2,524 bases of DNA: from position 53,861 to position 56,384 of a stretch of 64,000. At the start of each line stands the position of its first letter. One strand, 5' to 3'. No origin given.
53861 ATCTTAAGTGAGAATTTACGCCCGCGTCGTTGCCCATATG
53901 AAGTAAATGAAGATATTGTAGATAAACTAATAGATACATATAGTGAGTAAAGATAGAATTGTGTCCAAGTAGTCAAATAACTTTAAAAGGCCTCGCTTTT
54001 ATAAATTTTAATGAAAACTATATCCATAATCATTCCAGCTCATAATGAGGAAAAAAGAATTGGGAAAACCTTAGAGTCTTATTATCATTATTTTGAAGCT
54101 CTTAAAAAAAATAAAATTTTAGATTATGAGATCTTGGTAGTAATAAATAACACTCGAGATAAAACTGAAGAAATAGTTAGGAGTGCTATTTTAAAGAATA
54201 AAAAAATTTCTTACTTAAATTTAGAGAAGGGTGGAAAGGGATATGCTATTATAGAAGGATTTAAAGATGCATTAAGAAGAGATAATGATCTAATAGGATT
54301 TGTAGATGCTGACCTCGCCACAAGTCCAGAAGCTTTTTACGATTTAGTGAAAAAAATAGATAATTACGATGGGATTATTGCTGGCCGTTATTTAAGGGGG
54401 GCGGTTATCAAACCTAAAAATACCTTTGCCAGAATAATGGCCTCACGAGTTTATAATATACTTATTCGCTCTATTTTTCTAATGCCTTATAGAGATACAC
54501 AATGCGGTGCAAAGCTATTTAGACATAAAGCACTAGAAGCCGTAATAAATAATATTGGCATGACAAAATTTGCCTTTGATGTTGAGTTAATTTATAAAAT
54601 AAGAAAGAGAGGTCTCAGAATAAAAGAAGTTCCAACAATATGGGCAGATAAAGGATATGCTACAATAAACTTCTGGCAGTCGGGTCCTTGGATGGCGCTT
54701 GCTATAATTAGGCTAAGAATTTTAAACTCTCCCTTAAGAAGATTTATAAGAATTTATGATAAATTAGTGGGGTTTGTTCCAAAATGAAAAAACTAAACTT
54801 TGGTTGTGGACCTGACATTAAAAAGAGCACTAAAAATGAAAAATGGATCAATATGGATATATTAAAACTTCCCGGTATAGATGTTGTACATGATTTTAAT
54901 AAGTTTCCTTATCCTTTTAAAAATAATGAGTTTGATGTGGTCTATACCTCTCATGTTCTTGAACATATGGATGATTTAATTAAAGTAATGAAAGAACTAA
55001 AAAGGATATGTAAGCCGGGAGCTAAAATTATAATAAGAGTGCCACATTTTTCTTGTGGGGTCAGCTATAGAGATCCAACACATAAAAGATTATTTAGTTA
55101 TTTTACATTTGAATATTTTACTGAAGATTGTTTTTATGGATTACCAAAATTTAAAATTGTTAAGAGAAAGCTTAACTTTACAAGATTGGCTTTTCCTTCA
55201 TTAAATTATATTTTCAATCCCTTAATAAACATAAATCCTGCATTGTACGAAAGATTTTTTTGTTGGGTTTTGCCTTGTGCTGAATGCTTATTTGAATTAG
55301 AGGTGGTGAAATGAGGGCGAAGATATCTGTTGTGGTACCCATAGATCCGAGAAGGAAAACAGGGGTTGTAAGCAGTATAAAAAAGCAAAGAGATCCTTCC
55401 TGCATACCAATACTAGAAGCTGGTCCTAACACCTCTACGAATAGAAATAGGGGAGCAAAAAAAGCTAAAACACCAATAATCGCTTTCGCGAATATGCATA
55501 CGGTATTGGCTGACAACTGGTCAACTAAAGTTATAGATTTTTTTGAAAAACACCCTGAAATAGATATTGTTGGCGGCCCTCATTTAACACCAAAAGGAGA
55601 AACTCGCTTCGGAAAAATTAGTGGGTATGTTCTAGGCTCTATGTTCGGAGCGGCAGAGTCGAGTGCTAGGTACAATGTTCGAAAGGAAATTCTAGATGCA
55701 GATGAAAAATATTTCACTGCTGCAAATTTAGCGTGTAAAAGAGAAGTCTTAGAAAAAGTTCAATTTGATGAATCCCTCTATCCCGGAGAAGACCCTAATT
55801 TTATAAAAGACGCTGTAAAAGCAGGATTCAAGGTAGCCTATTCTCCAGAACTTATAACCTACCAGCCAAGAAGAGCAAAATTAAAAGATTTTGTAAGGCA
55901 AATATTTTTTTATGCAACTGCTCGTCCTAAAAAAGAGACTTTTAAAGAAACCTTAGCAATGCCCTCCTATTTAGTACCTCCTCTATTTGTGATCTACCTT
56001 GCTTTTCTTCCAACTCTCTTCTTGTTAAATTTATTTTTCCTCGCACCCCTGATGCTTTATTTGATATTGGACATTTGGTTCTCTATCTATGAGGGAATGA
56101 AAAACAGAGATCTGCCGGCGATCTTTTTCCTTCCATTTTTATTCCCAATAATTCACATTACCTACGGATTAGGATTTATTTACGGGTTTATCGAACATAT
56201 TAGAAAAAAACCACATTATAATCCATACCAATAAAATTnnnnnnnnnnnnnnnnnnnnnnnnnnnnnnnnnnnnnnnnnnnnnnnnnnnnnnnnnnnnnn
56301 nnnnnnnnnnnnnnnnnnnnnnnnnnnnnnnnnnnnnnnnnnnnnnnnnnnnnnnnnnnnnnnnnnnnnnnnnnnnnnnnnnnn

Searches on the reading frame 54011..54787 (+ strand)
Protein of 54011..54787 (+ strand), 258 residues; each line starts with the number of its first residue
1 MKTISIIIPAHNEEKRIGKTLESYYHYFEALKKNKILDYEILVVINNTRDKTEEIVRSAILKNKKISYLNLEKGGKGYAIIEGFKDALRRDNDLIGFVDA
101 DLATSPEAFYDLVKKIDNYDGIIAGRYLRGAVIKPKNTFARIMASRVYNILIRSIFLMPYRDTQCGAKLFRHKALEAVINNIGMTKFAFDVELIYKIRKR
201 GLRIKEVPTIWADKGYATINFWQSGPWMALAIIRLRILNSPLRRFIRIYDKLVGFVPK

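Call 8: search_protein_families(library=pfam, proteins=[window:54011-54787:+])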
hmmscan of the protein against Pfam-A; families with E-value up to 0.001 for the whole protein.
window:54011-54787:+ (258 aa): 3 families
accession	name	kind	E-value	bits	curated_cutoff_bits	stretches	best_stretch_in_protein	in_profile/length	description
PF00535.33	Glycos_transf_2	-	2e-24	86.9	23.3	1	5-177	1-166/168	Glycosyl transferase family 2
PF13641.12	Glyco_tranf_2_3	-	5.6e-09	36.8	27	1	4-116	3-111/230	Glycosyltransferase like family 2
PF10111.15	Glyco_tranf_2_2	-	0.00079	19.4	27.3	0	5-115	1-105/276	Glycosyltransferase like family 2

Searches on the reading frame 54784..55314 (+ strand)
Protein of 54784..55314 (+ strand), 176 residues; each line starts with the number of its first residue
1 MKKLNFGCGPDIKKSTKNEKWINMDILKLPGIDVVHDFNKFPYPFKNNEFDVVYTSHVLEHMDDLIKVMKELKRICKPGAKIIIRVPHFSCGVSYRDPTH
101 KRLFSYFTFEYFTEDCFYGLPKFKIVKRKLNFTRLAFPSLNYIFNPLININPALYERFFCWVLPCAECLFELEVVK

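Call 8: search_protein_families(library=pfam, proteins=[window:54784-55314:+])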
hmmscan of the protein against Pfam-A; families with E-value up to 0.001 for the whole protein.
window:54784-55314:+ (176 aa): 6 families
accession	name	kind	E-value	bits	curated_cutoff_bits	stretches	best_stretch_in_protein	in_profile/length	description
PF08241.18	Methyltransf_11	-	6e-11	43.3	21.2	1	34-84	47-95/95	Methyltransferase domain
PF13489.12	Methyltransf_23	-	1.5e-09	38.2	27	1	28-91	46-123/164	Methyltransferase domain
PF08242.18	Methyltransf_12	-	3.8e-06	28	30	1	43-81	64-97/98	Methyltransferase domain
PF13847.12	Methyltransf_31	-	4.5e-06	26.9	27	1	36-88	61-113/145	Methyltransferase domain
PF13649.12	Methyltransf_25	-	1.6e-05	26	27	1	35-79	52-96/97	Methyltransferase domain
PF01209.24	Ubie_methyltran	-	0.00076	19.3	20.1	0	41-83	108-150/233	ubiE/COQ5 methyltransferase family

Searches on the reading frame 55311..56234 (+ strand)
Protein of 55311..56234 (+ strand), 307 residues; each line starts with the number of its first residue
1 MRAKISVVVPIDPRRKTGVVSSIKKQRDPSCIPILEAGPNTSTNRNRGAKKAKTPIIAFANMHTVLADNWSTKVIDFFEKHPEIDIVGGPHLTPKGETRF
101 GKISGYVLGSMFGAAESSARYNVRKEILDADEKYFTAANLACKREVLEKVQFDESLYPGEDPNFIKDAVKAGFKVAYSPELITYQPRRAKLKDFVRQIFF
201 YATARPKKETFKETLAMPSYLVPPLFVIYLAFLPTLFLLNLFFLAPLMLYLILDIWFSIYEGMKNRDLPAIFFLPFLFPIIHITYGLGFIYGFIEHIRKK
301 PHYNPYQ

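Call 8: search_protein_families(library=pfam, proteins=[window:55311-56234:+])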
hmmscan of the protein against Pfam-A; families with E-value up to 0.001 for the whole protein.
window:55311-56234:+ (307 aa): 3 families
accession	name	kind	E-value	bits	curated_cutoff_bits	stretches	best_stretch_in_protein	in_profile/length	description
PF00535.33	Glycos_transf_2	-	3.7e-07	30.7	23.3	1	40-149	65-166/168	Glycosyl transferase family 2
PF13641.12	Glyco_tranf_2_3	-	4.5e-06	27.3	27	1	31-197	62-223/230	Glycosyltransferase like family 2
PF13632.12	Glyco_trans_2_3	-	9.5e-05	22.7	27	1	64-258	9-197/198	Glycosyl transferase family group 2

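Call 26: find_related_loci(query=A3, collection=metagenome_contigs, flank=10000)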
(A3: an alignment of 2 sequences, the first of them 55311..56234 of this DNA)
Query A3 (307 aa) in metagenome_contigs; peptide patterns used: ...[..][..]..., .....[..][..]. (x = any residue, [..] = any of these).
92 stretches matched a pattern; 1 encode a relative of the query (tblastn E <= 1e-3); 1 distinct loci.
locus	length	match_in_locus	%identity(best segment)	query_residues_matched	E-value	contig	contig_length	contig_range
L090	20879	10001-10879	61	2-295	6e-127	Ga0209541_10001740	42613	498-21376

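Call 27: find_homologous_proteins(query=window:55311-56234:+, max_evalue=1e-20)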
Query window:55311-56234:+ (307 aa): 164 proteins with E <= 1e-20 among 1134 candidates; the best 120 are listed.
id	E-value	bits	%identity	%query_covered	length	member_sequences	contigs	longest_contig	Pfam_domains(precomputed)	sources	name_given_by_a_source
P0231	7.1e-205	698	100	100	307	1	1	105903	PF13641.13,PF00535.33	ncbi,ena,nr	ncbi:MAG: glycosyltransferase [Nanoarchaeota archaeon]|nr:glycosyltransferase [Nanoarchaeota archaeo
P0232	6.6e-148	510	72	100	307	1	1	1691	PF13632.13,PF13641.13,PF00535.33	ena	-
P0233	5.6e-127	442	65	98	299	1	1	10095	PF13632.13,PF13641.13,PF00535.33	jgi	jgi:GT2 family glycosyltransferase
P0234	4.0e-118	413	61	95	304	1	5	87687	PF13641.13,PF00535.33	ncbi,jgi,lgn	-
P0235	9.0e-118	411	62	94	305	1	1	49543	PF13632.13,PF13641.13,PF00535.33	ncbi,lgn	-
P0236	2.1e-116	407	60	94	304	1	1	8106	PF13632.13,PF13641.13,PF00535.33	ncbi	-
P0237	3.7e-115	403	60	95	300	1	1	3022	PF13632.13,PF13641.13,PF00535.33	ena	-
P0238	4.2e-114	399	59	95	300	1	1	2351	PF13632.13,PF13641.13,PF00535.33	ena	-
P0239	5.5e-113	396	59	95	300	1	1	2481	PF13632.13,PF13641.13,PF00535.33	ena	-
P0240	4.2e-111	390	59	94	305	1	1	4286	PF13632.13,PF13641.13,PF00535.33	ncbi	-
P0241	3.0e-107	377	58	95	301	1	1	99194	PF13632.13,PF13641.13,PF00535.33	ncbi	-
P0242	1.1e-102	362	54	94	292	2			PF13632.13,PF13641.13,PF00535.33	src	-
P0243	1.4e-100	355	53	96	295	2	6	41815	PF13632.13,PF13641.13,PF00535.33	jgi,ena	-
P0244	2.2e-100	354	54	95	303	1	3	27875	PF00535.33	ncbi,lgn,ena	ncbi:MAG: glycosyltransferase [Nanoarchaeota archaeon]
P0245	5.8e-100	353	54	94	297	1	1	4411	PF13632.13,PF13641.13,PF00535.33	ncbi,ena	-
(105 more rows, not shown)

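Call 28: find_encoding_contigs(protein=P0233, flank=10000, max_places=3)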
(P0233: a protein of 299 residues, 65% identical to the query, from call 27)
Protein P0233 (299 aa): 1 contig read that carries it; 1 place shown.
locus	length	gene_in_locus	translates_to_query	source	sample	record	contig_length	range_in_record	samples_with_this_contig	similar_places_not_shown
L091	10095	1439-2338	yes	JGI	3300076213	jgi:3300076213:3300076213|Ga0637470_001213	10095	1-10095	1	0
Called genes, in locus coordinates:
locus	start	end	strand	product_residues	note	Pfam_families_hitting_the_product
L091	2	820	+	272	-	?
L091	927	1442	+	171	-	PF13489:Methyltransf_23 (weak), PF08241:Methyltransf_11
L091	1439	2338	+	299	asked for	PF00535:Glycos_transf_2, PF13641:Glyco_tranf_2_3 (weak), PF13632:Glyco_trans_2_3 (faint)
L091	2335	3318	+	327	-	PF01073:3Beta_HSD, PF01370:Epimerase, PF02719:Polysacc_synt_2, PF04321:RmlD_sub_bind, PF07993:NAD_binding_4, PF16363:GDP_Man_Dehyd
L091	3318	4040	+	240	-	PF00483:NTP_transferase, PF12804:NTP_transf_3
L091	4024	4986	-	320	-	PF01073:3Beta_HSD, PF01370:Epimerase, PF02719:Polysacc_synt_2, PF04321:RmlD_sub_bind, PF07993:NAD_binding_4, PF13460:NAD_binding_10, PF16363:GDP_Man_Dehyd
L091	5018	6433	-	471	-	PF13231:PMT_2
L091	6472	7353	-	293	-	PF01370:Epimerase, PF04321:RmlD_sub_bind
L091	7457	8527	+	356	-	PF01073:3Beta_HSD, PF01370:Epimerase, PF02719:Polysacc_synt_2, PF04321:RmlD_sub_bind, PF07993:NAD_binding_4 (faint), PF16363:GDP_Man_Dehyd, PF13460:NAD_binding_10 (weak)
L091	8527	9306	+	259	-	PF00535:Glycos_transf_2, PF10111:Glyco_tranf_2_2 (weak), PF13641:Glyco_tranf_2_3 (weak)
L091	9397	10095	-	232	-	?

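Call 29: find_encoding_contigs(protein=P0234, flank=10000, max_places=3)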
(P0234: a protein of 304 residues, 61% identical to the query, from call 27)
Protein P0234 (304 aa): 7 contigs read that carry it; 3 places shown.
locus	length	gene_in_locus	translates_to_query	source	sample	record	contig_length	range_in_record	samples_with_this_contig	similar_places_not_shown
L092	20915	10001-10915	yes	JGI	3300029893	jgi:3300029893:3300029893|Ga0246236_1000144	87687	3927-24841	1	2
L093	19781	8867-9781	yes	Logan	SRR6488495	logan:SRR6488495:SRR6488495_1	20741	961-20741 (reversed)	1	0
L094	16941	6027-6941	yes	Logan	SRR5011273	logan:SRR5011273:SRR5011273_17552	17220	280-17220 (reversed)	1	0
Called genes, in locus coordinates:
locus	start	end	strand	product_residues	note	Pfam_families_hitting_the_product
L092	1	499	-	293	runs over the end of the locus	PF02355:SecD_SecF_C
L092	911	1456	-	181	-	PF13189:Cytidylate_kin2, PF13238:AAA_18 (faint), PF13207:AAA_17 (weak)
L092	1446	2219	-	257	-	PF02224:Cytidylate_kin (faint), PF13189:Cytidylate_kin2, PF13207:AAA_17 (weak), PF13238:AAA_18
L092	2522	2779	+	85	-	-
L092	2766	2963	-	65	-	PF01194:RNA_pol_N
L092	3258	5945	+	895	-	PF02516:STT3, PF21436:STT3-PglB_core (weak)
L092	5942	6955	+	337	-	PF00953:Glycos_transf_4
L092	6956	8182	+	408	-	PF01943:Polysacc_synt, PF13440:Polysacc_synt_3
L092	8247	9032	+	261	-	PF00535:Glycos_transf_2, PF13641:Glyco_tranf_2_3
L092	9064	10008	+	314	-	PF13489:Methyltransf_23, PF07021:MetW, PF08241:Methyltransf_11, PF08242:Methyltransf_12, PF13649:Methyltransf_25, PF13847:Methyltransf_31 (weak)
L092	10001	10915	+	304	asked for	PF00535:Glycos_transf_2, PF13641:Glyco_tranf_2_3 (faint)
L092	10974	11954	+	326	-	PF01073:3Beta_HSD, PF01370:Epimerase, PF02719:Polysacc_synt_2, PF04321:RmlD_sub_bind, PF07993:NAD_binding_4, PF16363:GDP_Man_Dehyd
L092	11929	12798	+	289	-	PF01370:Epimerase, PF04321:RmlD_sub_bind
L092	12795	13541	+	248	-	PF00483:NTP_transferase, PF12804:NTP_transf_3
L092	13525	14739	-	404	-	-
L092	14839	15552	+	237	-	-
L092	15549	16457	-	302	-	PF01073:3Beta_HSD, PF01370:Epimerase, PF02719:Polysacc_synt_2, PF04321:RmlD_sub_bind, PF13460:NAD_binding_10, PF16363:GDP_Man_Dehyd, PF07993:NAD_binding_4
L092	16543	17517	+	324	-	PF00535:Glycos_transf_2, PF10111:Glyco_tranf_2_2 (weak), PF13641:Glyco_tranf_2_3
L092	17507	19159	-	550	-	-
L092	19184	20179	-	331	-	PF01075:Glyco_transf_9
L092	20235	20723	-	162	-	-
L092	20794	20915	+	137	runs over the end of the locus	PF05014:Nuc_deoxyrib_tr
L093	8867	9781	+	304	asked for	PF00535:Glycos_transf_2, PF13641:Glyco_tranf_2_3 (faint)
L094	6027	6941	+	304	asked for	PF00535:Glycos_transf_2, PF13641:Glyco_tranf_2_3 (faint)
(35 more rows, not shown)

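Call 30: find_encoding_contigs(protein=P0232, flank=10000, max_places=3)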
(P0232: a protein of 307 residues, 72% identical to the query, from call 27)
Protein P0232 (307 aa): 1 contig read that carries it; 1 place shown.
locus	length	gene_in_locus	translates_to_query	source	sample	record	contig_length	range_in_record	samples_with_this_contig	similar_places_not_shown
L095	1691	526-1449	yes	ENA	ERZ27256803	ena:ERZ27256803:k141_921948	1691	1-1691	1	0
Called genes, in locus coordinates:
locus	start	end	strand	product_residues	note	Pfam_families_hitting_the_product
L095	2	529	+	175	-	?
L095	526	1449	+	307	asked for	PF00535:Glycos_transf_2, PF13641:Glyco_tranf_2_3 (weak), PF13632:Glyco_trans_2_3 (weak)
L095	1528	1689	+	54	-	?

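Call 35: find_encoding_contigs(protein=P0235, flank=10000, max_places=2)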
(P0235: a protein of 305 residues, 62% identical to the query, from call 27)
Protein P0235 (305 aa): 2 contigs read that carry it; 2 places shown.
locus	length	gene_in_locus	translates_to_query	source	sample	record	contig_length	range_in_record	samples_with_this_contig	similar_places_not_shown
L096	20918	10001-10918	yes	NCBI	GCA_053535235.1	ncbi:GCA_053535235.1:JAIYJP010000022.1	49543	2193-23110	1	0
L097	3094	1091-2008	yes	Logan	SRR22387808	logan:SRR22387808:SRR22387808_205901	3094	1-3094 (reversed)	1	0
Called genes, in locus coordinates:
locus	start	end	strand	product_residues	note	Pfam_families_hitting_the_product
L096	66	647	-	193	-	PF01956:EMC3_TMCO1 (weak)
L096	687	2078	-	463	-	PF00344:SecY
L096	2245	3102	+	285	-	PF01944:SpoIIM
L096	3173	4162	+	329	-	PF00953:Glycos_transf_4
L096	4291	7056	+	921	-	PF02516:STT3 (weak)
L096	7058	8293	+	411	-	PF01943:Polysacc_synt, PF13440:Polysacc_synt_3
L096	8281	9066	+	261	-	PF00535:Glycos_transf_2, PF10111:Glyco_tranf_2_2 (weak), PF13641:Glyco_tranf_2_3 (weak)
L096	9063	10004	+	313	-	PF13489:Methyltransf_23, PF07021:MetW, PF13847:Methyltransf_31 (weak), PF08241:Methyltransf_11, PF08242:Methyltransf_12, PF13649:Methyltransf_25 (weak)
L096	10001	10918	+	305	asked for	PF00535:Glycos_transf_2 (weak), PF13641:Glyco_tranf_2_3 (weak), PF13632:Glyco_trans_2_3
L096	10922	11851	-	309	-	PF01073:3Beta_HSD, PF01118:Semialdhyde_dh (faint), PF01370:Epimerase, PF02719:Polysacc_synt_2, PF04321:RmlD_sub_bind (weak), PF07993:NAD_binding_4 (weak), PF13460:NAD_binding_10, PF16363:GDP_Man_Dehyd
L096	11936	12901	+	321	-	PF00535:Glycos_transf_2, PF10111:Glyco_tranf_2_2 (weak), PF13641:Glyco_tranf_2_3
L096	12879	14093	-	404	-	-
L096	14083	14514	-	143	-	-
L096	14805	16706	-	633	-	PF01075:Glyco_transf_9, PF00535:Glycos_transf_2, PF13641:Glyco_tranf_2_3, PF13632:Glyco_trans_2_3 (weak)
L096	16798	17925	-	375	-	PF13439:Glyco_transf_4, PF00534:Glycos_transf_1, PF13692:Glyco_trans_1_4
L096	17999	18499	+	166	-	-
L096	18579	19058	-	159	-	-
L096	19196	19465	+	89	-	PF25213:HVO_A0261_N, PF14947:HTH_45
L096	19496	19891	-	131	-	PF04892:VanZ-LLP1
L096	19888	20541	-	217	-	-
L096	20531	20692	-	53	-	-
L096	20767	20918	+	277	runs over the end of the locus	-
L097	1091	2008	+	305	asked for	PF00535:Glycos_transf_2 (weak), PF13641:Glyco_tranf_2_3 (weak), PF13632:Glyco_trans_2_3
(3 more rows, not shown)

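Call 36: find_encoding_contigs(protein=P0241, flank=10000, max_places=2)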
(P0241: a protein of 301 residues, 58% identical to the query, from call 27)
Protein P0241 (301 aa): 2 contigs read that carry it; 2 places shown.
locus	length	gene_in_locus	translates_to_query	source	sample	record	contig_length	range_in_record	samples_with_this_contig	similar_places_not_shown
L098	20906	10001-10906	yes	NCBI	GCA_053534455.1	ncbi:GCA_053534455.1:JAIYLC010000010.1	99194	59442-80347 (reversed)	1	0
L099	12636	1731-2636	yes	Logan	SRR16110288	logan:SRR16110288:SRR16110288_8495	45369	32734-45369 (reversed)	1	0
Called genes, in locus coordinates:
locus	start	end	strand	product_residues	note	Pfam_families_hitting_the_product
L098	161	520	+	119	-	PF25212:HVO_A0114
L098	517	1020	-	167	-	-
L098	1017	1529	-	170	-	-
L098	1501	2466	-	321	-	-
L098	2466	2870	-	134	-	PF01451:LMWPc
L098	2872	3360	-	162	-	-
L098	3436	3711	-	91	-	-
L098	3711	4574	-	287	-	PF00089:Trypsin, PF13365:Trypsin_2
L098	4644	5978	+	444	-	PF00753:Lactamase_B, PF22505:RNase_J_b_CASP, PF07521:RMMBL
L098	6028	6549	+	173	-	-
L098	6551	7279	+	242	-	-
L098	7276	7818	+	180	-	PF05175:MTS, PF06325:PrmA (weak), PF07669:Eco57I (weak), PF13489:Methyltransf_23 (faint), PF13649:Methyltransf_25 (faint)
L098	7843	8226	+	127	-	PF02996:Prefoldin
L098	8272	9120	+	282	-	PF01944:SpoIIM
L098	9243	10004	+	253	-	PF00535:Glycos_transf_2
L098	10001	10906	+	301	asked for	PF00535:Glycos_transf_2, PF13641:Glyco_tranf_2_3 (weak), PF13632:Glyco_trans_2_3 (weak)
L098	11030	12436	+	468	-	PF02310:B12-binding, PF04055:Radical_SAM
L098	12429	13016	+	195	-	PF13489:Methyltransf_23, PF13847:Methyltransf_31 (weak), PF08241:Methyltransf_11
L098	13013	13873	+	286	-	PF01073:3Beta_HSD, PF01370:Epimerase, PF02719:Polysacc_synt_2, PF04321:RmlD_sub_bind (faint), PF05368:NmrA, PF07993:NAD_binding_4 (weak), PF16363:GDP_Man_Dehyd, PF13460:NAD_binding_10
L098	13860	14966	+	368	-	PF04055:Radical_SAM, PF13186:SPASM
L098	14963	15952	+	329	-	PF00535:Glycos_transf_2, PF10111:Glyco_tranf_2_2 (weak), PF13641:Glyco_tranf_2_3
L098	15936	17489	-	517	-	PF13231:PMT_2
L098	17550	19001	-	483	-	PF02310:B12-binding, PF19864:Radical_SAM_N2 (weak), PF04055:Radical_SAM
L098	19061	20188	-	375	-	PF13439:Glyco_transf_4, PF13579:Glyco_trans_4_4, PF00534:Glycos_transf_1, PF13692:Glyco_trans_1_4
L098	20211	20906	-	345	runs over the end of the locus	PF01073:3Beta_HSD, PF01370:Epimerase, PF02719:Polysacc_synt_2, PF04321:RmlD_sub_bind, PF05368:NmrA (weak), PF07993:NAD_binding_4 (faint), PF13460:NAD_binding_10, PF16363:GDP_Man_Dehyd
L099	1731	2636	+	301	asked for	PF00535:Glycos_transf_2, PF13641:Glyco_tranf_2_3 (weak), PF13632:Glyco_trans_2_3 (weak)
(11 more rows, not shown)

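Call 37: find_encoding_contigs(protein=P0243, flank=10000, max_places=2)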
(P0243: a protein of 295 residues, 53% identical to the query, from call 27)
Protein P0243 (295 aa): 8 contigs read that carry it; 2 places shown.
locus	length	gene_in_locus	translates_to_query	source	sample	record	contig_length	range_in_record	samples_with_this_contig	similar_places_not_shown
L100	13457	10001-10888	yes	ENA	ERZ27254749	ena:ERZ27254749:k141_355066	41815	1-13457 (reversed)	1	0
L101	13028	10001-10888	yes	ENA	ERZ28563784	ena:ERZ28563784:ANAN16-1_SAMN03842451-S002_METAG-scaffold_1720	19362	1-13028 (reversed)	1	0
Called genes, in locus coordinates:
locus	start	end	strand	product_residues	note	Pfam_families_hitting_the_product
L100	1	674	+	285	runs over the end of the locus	PF01944:SpoIIM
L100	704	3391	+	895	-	PF02516:STT3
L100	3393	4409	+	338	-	PF00953:Glycos_transf_4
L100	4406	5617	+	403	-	PF01943:Polysacc_synt, PF13440:Polysacc_synt_3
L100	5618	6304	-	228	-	PF00535:Glycos_transf_2, PF10111:Glyco_tranf_2_2 (weak), PF13641:Glyco_tranf_2_3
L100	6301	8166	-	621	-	PF02366:PMT, PF02516:STT3, PF13231:PMT_2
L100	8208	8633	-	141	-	-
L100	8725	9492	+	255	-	PF00535:Glycos_transf_2, PF13641:Glyco_tranf_2_3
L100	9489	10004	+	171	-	PF13489:Methyltransf_23, PF08241:Methyltransf_11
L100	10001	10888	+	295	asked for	PF00535:Glycos_transf_2, PF13641:Glyco_tranf_2_3 (weak), PF13632:Glyco_trans_2_3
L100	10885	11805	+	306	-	PF00535:Glycos_transf_2, PF10111:Glyco_tranf_2_2, PF13641:Glyco_tranf_2_3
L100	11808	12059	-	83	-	-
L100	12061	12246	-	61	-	-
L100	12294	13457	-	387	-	?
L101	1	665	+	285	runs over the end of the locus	PF01944:SpoIIM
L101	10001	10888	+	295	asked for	PF00535:Glycos_transf_2, PF13641:Glyco_tranf_2_3 (weak), PF13632:Glyco_trans_2_3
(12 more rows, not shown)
